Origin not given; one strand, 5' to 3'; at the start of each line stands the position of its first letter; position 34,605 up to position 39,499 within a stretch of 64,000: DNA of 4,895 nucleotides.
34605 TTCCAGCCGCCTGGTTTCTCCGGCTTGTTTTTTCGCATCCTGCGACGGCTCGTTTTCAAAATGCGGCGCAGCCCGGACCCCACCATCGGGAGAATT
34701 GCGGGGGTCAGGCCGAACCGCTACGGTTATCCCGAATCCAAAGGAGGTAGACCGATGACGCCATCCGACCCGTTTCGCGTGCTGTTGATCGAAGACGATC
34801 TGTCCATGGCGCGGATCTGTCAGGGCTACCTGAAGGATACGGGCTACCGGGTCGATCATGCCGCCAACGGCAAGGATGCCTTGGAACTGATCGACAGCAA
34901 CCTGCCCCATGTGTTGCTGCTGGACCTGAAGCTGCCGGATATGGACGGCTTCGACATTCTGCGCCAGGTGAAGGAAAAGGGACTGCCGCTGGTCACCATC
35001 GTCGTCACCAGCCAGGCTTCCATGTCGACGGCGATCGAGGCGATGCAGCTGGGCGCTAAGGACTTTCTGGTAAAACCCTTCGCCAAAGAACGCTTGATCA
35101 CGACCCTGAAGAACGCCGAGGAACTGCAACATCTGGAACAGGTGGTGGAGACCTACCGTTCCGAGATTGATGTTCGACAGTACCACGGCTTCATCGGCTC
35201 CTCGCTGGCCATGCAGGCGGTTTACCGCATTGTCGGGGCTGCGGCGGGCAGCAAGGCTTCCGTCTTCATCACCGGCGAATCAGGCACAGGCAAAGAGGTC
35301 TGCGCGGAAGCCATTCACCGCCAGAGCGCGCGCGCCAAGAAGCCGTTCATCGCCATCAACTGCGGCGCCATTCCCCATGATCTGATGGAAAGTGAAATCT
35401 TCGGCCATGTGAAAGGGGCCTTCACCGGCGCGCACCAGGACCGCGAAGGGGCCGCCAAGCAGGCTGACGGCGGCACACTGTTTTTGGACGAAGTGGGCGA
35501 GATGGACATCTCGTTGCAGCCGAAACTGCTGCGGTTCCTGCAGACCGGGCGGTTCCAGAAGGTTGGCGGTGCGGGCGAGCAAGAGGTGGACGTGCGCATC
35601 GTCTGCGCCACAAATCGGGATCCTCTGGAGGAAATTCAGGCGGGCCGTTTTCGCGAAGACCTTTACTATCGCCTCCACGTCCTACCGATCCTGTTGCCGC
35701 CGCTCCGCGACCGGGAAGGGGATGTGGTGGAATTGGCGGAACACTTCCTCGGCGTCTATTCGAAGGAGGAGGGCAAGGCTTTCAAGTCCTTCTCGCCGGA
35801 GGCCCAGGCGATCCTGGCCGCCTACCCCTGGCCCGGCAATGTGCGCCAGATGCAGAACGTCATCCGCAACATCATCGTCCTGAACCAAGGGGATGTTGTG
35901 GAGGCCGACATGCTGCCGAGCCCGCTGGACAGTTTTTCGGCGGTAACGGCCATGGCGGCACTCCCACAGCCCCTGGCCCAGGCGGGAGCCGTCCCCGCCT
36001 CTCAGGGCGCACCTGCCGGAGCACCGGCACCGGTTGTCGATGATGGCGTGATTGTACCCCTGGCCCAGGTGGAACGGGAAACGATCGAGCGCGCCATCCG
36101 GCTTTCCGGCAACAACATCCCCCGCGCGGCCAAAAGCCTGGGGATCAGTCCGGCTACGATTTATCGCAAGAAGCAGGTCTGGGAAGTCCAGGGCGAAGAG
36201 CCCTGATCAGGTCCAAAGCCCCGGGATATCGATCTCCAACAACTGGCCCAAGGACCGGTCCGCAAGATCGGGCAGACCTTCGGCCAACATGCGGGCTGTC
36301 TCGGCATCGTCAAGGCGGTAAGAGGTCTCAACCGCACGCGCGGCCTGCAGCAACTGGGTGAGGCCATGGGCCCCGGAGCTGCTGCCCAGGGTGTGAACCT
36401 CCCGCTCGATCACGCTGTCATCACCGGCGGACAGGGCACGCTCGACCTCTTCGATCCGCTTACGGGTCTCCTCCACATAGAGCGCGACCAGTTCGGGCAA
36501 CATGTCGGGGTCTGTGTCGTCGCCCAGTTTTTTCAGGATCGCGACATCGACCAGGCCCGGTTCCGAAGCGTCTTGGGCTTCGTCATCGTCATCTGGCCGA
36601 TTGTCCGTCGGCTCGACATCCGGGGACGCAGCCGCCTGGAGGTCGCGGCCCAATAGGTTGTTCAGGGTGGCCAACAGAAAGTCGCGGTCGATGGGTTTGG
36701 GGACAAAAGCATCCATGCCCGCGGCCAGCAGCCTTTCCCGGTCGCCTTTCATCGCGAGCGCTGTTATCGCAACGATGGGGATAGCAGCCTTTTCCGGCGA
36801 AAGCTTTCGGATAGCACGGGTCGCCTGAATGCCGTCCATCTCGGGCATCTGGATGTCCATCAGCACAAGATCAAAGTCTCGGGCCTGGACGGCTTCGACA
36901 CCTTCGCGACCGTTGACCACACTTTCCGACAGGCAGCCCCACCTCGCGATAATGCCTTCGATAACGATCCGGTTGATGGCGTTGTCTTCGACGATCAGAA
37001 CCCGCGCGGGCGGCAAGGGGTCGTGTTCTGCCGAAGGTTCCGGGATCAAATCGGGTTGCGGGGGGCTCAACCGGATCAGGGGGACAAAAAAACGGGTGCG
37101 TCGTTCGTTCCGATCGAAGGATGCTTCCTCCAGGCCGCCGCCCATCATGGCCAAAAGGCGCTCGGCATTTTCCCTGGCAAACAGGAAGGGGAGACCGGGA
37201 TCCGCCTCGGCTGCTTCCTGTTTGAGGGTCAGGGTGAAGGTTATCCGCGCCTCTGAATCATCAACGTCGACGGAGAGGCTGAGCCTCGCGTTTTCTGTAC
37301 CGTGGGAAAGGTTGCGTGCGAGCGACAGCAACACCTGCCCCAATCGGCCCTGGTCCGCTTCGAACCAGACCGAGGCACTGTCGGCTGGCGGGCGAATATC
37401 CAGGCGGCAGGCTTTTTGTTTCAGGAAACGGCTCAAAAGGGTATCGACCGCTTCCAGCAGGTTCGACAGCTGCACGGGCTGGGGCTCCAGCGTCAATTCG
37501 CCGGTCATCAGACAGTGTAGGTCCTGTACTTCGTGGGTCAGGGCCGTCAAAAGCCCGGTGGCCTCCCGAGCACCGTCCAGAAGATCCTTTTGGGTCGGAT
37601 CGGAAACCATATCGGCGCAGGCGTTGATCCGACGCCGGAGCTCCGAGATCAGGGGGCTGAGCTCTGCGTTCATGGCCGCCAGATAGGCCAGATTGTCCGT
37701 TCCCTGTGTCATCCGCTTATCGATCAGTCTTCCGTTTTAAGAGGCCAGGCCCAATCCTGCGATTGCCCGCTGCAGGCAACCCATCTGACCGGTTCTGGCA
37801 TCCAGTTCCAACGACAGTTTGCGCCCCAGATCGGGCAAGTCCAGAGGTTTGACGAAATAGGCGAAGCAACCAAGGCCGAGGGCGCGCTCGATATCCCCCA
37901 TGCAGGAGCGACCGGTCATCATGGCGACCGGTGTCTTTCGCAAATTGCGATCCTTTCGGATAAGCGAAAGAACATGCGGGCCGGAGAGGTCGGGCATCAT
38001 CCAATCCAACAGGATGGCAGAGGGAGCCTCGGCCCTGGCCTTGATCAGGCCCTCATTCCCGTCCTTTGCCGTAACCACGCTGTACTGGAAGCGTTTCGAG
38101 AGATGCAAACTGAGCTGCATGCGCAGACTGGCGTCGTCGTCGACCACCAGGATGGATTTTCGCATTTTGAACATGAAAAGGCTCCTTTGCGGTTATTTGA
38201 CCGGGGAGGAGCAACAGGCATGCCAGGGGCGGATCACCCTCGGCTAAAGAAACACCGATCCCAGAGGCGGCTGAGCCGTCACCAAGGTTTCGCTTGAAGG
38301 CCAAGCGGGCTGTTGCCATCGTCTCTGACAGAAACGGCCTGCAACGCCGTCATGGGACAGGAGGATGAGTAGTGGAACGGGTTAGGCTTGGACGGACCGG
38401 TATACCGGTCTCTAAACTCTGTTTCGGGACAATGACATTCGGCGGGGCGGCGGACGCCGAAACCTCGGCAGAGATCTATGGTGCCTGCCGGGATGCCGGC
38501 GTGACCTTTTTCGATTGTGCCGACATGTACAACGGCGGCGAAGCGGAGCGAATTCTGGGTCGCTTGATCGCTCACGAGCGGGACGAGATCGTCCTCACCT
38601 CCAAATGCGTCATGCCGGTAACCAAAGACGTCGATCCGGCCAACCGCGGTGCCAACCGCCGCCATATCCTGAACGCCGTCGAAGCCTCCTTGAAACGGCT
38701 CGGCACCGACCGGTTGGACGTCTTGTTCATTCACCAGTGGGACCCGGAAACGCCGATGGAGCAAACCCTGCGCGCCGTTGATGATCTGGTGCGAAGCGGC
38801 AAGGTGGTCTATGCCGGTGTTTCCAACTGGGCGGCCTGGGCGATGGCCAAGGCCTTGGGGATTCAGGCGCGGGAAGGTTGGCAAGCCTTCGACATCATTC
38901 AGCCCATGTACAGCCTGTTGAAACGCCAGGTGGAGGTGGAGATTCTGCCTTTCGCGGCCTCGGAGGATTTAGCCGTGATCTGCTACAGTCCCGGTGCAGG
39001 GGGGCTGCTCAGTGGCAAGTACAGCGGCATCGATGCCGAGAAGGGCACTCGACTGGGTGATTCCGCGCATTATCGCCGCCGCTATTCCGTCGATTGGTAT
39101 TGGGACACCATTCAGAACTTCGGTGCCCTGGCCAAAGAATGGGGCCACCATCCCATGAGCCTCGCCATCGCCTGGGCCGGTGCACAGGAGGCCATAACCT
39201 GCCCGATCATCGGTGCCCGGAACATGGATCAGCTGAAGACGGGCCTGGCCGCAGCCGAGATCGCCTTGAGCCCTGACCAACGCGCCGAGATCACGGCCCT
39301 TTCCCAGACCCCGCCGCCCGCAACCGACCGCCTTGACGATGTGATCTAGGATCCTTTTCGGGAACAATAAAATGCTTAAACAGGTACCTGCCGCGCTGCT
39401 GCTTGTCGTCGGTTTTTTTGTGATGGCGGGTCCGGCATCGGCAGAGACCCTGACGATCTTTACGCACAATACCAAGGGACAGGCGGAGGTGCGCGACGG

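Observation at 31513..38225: LuxO-like sigma-54 activator apparently wired to a phosphorelay, a partner-switching module and EPS export through four sigma-54 promoters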

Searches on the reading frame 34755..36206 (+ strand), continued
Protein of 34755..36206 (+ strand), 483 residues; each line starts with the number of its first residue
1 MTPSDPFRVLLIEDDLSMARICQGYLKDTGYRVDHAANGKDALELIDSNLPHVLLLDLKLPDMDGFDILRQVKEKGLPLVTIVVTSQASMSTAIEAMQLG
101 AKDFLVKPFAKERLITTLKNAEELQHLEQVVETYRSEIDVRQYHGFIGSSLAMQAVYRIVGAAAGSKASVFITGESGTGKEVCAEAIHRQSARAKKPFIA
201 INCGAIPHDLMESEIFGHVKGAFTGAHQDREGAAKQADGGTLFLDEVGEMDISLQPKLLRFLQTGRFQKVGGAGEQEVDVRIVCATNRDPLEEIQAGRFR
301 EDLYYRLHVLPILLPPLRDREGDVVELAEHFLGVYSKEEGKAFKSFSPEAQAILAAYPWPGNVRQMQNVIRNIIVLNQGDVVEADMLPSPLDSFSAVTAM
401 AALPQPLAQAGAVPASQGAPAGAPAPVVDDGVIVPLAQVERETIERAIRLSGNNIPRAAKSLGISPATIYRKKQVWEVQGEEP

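Call 69: search_solved_structures(query=window:34755-36206:+, max_evalue=1e-120, show_alignments=1)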
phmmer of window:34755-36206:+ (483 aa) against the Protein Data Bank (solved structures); distinct sequences matched with E-value up to 1e-120: 1.
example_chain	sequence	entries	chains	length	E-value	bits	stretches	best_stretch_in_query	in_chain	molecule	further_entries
5ep0_A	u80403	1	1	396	4.6e-137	460.7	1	8-391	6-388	Putative repressor protein luxO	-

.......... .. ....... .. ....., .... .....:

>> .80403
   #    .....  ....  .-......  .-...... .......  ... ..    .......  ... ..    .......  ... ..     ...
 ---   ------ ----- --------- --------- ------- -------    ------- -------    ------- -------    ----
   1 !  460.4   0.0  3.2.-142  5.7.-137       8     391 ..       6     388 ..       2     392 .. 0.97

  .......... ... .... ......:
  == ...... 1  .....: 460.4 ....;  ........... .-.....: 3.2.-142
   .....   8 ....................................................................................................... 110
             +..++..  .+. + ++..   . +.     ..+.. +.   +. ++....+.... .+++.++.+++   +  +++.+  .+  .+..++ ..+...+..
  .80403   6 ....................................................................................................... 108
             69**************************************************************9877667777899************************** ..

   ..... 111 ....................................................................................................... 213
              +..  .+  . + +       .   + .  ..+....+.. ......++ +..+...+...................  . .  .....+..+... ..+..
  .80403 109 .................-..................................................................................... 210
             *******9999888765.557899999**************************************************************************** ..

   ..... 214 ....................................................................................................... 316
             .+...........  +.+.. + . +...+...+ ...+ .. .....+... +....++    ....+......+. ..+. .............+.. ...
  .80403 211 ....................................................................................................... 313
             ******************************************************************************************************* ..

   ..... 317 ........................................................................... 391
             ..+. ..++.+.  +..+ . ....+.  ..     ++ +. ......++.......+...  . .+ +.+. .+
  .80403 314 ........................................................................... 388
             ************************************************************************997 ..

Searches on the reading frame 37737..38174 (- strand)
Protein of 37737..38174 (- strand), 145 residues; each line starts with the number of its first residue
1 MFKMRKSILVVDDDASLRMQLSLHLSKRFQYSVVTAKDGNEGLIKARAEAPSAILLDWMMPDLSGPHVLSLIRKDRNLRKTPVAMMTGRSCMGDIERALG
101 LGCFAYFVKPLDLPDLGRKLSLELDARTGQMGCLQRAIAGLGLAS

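Call 6: search_protein_families(library=pfam, proteins=[window:37737-38174:-])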
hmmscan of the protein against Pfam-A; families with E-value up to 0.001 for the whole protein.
window:37737-38174:- (145 aa): 1 family
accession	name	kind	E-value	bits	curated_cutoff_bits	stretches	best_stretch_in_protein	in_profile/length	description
PF00072.30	Response_reg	-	1.3e-20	74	30.2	1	8-118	1-108/111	Response regulator receiver domain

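Call 23: search_protein_families(library=ncbifam, proteins=[window:37737-38174:-], max_evalue=0.00001)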
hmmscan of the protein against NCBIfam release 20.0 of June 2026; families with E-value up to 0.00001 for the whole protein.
window:37737-38174:- (145 aa): 62 families (the best 25 are shown)
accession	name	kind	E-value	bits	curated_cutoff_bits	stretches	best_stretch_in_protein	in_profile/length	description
TIGR02154.1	PhoB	equivalog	2.1e-20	73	296.2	1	4-116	1-112/226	phosphate regulon transcriptional regulator PhoB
NF041733.1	resp_reg_CseB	equivalog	2.8e-18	66.1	350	1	7-117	2-108/228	two-component system response regulator CseB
NF045944.1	ResRegRpaBCyano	equivalog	3.9e-16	59.1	330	1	9-120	1-108/229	response regulator transcription factor RpaB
NF040689.1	MtrAB_MtrA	equivalog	1.1e-15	57.5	300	1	8-116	1-105/219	MtrAB system response regulator MtrA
NF008469.0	PRK11361.1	equivalog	3.2e-15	55.8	714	1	4-118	3-114/461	acetoacetate metabolism transcriptional regulator AtoC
NF007135.0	PRK09581.1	equivalog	3.3e-14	52.6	474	1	4-112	1-108/457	PleD family two-component system response regulator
NF053854.1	RespRegPhoBBctds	equivalog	5.6e-14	52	270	1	8-115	1-106/225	two-component system response regulator PhoB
NF045505.1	RR_RssB_Pseudo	equivalog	7.8e-14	51.5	700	1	2-112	2-109/394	two-component system response regulator RssB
NF007901.0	PRK10610.1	equivalog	2.7e-13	50.2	189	1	7-121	7-121/129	chemotaxis response regulator CheY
NF045717.1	DVU0259_DivK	exception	4.5e-13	49.4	160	1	4-112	1-104/117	DVU0259 family response regulator domain-containing protein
TIGR01387.1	cztR_silR_copR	subfamily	9.2e-13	48.3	279.2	1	8-121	1-111/218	heavy metal response regulator transcription factor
NF040534.1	resp_reg_YycF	equivalog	1.1e-12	47.7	340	1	6-115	1-106/231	response regulator YycF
NF007969.0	PRK10693.1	equivalog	1.5e-12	47.2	329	1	5-112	7-111/337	two-component system response regulator RssB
NF038297.2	hybrid_HK_HrmK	equivalog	1.6e-12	46.9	725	1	4-118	489-602/607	hybrid histidine kinase/response regulator HrmK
NF007546.0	PRK10161.1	equivalog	2.3e-12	47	471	1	4-115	1-111/229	phosphate response regulator transcription factor PhoB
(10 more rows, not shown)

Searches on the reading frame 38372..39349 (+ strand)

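Call 6: search_protein_families(library=pfam, proteins=[window:38372-39349:+])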
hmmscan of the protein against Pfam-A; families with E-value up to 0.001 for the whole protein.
window:38372-39349:+ (325 aa): 1 family
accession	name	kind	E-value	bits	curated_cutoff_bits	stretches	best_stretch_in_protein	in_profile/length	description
PF00248.27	Aldo_ket_red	-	6.2e-69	232.7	24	1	15-310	1-289/291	Aldo/keto reductase family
